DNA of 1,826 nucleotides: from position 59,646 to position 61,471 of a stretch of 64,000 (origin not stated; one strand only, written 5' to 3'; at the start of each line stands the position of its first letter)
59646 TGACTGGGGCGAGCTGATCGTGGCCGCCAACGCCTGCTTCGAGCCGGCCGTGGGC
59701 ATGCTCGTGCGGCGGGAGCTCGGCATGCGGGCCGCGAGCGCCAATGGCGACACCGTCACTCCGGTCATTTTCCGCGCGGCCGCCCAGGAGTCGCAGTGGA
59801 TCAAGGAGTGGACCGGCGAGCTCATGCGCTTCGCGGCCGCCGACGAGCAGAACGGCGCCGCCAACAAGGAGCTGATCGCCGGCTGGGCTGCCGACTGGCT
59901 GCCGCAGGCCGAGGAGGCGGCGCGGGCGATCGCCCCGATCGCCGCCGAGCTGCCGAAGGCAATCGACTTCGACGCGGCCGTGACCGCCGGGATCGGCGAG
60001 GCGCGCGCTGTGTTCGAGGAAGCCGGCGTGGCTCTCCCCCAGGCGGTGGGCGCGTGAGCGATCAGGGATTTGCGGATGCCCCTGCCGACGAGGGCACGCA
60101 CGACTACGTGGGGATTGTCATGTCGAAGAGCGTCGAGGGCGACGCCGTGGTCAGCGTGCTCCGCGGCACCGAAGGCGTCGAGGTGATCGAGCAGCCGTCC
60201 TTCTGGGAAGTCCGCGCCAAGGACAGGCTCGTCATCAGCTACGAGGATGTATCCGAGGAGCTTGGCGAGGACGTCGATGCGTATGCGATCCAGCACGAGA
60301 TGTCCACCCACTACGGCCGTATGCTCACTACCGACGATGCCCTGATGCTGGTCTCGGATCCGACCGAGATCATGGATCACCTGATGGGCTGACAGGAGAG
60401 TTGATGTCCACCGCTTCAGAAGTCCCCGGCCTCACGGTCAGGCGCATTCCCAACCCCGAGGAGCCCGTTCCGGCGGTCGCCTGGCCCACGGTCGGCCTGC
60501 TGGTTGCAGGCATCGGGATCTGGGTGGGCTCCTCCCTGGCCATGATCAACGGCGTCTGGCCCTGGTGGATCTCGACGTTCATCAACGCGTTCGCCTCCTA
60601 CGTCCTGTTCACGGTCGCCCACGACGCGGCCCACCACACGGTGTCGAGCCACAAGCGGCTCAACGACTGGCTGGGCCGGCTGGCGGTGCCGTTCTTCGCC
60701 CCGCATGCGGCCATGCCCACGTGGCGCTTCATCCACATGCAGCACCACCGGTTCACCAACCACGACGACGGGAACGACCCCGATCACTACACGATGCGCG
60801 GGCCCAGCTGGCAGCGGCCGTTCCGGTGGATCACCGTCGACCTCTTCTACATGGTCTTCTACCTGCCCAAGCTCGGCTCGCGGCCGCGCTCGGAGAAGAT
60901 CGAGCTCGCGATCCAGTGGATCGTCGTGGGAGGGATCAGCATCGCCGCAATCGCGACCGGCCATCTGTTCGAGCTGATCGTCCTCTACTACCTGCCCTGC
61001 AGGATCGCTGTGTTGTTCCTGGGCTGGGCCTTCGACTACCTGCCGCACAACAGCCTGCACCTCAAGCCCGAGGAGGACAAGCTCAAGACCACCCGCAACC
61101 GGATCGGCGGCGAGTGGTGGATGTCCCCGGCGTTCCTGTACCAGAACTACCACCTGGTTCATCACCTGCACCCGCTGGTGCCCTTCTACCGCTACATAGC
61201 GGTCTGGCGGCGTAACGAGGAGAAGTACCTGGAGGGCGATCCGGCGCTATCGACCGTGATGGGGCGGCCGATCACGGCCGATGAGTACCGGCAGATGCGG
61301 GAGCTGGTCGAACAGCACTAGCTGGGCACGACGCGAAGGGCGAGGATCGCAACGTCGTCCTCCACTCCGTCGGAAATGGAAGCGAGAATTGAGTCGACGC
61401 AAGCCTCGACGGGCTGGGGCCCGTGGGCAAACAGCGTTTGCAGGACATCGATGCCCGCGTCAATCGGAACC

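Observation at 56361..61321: prmABCD/mimABCD-type soluble diiron monooxygenase operon ends in a membrane diiron desaturase-like gene instead of the usual accessory genes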

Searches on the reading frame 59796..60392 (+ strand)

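Call 3: search_protein_families(library=pfam, proteins=[window:59796-60392:+])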
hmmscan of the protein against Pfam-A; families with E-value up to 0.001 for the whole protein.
window:59796-60392:+ (198 aa): 1 family
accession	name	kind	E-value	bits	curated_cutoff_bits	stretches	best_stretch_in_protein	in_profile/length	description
PF02406.22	MmoB_DmpM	-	1.6e-18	67.1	25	1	104-185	2-84/85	MmoB/DmpM family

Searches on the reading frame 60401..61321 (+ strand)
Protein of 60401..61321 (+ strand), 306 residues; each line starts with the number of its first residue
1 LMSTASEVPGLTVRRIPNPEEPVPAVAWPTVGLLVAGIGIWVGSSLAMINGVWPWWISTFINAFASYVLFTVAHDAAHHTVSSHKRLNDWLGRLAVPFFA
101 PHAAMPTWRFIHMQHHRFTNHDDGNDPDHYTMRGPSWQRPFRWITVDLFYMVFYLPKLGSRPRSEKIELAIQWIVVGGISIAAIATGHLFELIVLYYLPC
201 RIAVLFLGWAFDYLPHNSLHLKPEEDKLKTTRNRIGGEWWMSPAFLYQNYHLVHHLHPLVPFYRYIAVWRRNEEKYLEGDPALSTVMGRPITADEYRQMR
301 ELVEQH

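Call 3: search_protein_families(library=pfam, proteins=[window:60401-61321:+])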
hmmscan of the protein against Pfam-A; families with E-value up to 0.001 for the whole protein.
window:60401-61321:+ (306 aa): 1 family
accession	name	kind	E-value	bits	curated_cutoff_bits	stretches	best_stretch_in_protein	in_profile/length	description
PF00487.30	FA_desaturase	-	7.3e-32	111.6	29.7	1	52-282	3-248/253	Fatty acid desaturase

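Call 10: search_protein_families(library=ncbifam, proteins=[window:60404-61321:+], max_evalue=0.00001)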
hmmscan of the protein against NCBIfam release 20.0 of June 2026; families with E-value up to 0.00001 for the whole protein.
window:60404-61321:+ (305 aa): 2 families
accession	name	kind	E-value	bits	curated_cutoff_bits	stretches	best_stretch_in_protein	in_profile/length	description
NF045688.1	BCarotHydoxCrtR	equivalog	1.6e-30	106.3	475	1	23-269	20-254/297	beta-carotene hydroxylase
NF041365.1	GntB_guanitoxin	equivalog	6.4e-14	52.1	380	1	63-266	58-273/308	guanitoxin biosynthesis L-arginine gamma (S) hydroxylase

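Call 80: find_encoding_contigs(protein=window:60404-61321:+, flank=6000, max_places=6)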
Protein window:60404-61321:+ (305 aa): 1 contig read that carries it; 1 place shown.
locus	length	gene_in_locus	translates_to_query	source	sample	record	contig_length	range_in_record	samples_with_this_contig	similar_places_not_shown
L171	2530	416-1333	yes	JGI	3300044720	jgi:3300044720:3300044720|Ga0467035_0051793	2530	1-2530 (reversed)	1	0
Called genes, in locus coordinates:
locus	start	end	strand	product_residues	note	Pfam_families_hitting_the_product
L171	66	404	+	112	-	PF02406:MmoB_DmpM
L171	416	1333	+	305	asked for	PF00487:FA_desaturase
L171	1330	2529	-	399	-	?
